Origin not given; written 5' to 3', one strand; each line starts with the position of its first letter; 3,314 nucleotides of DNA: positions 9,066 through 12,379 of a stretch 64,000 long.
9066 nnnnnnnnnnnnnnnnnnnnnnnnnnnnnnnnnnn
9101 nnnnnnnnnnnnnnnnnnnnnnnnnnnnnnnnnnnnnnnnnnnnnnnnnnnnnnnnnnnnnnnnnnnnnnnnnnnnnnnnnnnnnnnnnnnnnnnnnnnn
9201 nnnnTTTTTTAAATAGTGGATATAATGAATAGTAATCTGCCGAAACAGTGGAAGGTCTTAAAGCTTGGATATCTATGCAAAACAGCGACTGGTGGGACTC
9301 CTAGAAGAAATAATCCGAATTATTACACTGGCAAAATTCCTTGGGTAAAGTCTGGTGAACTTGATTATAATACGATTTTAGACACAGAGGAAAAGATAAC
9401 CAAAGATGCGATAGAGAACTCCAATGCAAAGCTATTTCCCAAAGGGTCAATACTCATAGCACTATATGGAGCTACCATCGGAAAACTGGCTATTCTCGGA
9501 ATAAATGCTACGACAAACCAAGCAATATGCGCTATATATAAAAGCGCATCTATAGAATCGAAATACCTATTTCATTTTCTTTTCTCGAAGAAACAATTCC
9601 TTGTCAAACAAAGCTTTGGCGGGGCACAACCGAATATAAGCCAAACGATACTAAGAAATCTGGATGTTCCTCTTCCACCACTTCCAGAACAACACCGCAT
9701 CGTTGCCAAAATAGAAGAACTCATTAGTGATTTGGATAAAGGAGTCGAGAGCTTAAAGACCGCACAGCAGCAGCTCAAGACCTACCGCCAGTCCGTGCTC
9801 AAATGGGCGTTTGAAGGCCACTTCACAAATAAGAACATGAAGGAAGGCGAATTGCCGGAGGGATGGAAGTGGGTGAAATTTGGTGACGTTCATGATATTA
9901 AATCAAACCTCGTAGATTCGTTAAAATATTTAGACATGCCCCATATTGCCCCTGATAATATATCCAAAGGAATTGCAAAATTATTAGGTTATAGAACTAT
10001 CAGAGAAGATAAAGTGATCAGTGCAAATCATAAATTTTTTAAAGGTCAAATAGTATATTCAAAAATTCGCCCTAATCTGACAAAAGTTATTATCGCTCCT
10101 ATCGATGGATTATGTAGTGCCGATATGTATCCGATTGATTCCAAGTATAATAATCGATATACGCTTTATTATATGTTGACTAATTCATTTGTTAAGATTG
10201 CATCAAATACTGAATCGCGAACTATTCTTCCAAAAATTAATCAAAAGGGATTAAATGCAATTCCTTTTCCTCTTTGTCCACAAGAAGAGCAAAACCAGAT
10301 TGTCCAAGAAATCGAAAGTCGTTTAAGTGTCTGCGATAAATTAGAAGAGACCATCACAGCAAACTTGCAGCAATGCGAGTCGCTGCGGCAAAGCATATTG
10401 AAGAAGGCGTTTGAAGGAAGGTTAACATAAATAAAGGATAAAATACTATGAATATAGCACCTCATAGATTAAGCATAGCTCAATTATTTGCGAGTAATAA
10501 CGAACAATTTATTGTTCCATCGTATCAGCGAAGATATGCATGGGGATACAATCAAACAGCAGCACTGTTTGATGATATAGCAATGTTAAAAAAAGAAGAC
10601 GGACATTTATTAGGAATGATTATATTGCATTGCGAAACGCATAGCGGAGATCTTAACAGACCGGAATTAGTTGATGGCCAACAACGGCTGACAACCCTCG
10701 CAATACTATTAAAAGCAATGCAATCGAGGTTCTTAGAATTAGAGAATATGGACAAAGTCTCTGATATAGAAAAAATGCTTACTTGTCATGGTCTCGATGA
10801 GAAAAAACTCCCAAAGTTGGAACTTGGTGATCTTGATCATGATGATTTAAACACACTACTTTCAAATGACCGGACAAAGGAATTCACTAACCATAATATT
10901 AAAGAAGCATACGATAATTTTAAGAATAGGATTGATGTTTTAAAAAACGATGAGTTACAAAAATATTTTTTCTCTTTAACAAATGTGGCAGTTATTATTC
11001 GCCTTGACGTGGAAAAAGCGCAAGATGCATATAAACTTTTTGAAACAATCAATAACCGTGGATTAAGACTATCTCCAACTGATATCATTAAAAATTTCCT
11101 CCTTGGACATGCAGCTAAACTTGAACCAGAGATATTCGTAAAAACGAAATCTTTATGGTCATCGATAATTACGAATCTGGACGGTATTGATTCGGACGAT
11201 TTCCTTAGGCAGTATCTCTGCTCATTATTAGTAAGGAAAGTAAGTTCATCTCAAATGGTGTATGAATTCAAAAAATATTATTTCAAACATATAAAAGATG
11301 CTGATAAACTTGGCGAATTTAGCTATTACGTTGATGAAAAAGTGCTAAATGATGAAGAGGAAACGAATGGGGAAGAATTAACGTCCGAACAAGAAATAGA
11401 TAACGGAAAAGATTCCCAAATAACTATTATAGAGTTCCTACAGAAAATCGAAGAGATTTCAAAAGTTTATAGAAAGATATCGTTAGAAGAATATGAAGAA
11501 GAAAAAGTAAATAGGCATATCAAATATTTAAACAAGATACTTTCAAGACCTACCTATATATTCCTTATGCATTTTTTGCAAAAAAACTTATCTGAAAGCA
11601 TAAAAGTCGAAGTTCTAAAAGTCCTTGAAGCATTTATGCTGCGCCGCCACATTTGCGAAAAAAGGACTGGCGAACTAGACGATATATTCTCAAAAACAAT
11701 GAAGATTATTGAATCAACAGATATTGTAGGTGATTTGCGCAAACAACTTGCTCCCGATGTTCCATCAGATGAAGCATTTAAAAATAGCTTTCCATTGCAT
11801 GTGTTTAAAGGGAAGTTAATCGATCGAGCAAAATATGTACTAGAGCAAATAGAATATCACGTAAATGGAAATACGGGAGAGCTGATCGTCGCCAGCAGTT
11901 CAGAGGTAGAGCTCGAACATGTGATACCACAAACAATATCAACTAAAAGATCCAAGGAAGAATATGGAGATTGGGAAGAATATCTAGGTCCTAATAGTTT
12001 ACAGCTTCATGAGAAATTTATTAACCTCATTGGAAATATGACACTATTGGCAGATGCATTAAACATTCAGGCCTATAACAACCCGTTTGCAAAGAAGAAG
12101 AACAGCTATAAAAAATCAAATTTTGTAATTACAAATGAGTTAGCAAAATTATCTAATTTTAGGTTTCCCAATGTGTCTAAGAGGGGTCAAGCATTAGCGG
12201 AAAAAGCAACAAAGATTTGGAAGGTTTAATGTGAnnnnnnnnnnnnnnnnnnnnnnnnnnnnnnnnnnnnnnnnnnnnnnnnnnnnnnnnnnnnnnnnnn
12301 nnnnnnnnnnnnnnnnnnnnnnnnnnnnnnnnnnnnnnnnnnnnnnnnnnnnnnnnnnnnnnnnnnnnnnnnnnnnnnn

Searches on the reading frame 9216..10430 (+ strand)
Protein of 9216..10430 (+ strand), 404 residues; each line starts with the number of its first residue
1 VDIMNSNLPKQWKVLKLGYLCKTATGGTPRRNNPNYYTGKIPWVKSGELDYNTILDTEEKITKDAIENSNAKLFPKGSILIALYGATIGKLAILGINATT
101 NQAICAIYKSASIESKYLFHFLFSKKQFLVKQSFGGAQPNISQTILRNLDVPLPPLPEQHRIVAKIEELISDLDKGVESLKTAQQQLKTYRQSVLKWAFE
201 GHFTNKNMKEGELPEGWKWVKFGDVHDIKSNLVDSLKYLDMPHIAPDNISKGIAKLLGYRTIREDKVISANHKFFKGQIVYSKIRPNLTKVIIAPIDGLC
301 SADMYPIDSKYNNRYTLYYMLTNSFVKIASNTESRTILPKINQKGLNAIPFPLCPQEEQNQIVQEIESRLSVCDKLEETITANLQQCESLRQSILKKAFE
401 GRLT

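Call 15: search_protein_families(library=pfam, proteins=[window:9216-10430:+], max_evalue=0.01)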
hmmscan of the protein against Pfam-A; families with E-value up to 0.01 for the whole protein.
window:9216-10430:+ (404 aa): 1 family
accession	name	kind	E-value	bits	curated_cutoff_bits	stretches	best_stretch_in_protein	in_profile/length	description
PF01420.25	Methylase_S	-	3.4e-41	141.7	22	2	9-176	1-161/168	Type I restriction modification DNA specificity domain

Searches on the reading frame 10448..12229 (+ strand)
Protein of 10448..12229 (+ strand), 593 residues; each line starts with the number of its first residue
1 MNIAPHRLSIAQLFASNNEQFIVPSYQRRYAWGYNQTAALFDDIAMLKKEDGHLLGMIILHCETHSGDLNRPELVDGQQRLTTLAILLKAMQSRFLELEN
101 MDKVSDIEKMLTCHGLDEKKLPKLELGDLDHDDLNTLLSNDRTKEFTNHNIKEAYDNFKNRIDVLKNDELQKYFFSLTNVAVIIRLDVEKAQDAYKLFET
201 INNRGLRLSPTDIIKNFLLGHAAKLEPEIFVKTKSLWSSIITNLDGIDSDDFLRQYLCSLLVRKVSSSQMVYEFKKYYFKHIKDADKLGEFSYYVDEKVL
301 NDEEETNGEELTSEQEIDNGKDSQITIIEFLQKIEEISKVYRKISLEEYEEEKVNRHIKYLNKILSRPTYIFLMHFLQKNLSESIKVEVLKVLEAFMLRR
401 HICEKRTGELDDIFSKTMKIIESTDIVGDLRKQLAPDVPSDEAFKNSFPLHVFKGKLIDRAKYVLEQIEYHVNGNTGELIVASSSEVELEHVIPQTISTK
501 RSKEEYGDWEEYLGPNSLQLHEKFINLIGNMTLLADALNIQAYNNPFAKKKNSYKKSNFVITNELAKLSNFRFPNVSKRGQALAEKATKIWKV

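Call 15: search_protein_families(library=pfam, proteins=[window:10448-12229:+], max_evalue=0.01)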
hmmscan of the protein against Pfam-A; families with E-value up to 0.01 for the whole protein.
window:10448-12229:+ (593 aa): 2 families
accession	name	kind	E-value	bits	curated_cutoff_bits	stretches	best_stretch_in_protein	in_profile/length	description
PF03235.19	GmrSD_N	-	5.7e-35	121.7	33.2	1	10-219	1-199/199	GmrSD restriction endonuclease, N-terminal domain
PF07510.16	GmrSD_C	-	4e-22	79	23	1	439-585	2-137/138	GmrSD restriction endonucleases, C-terminal domain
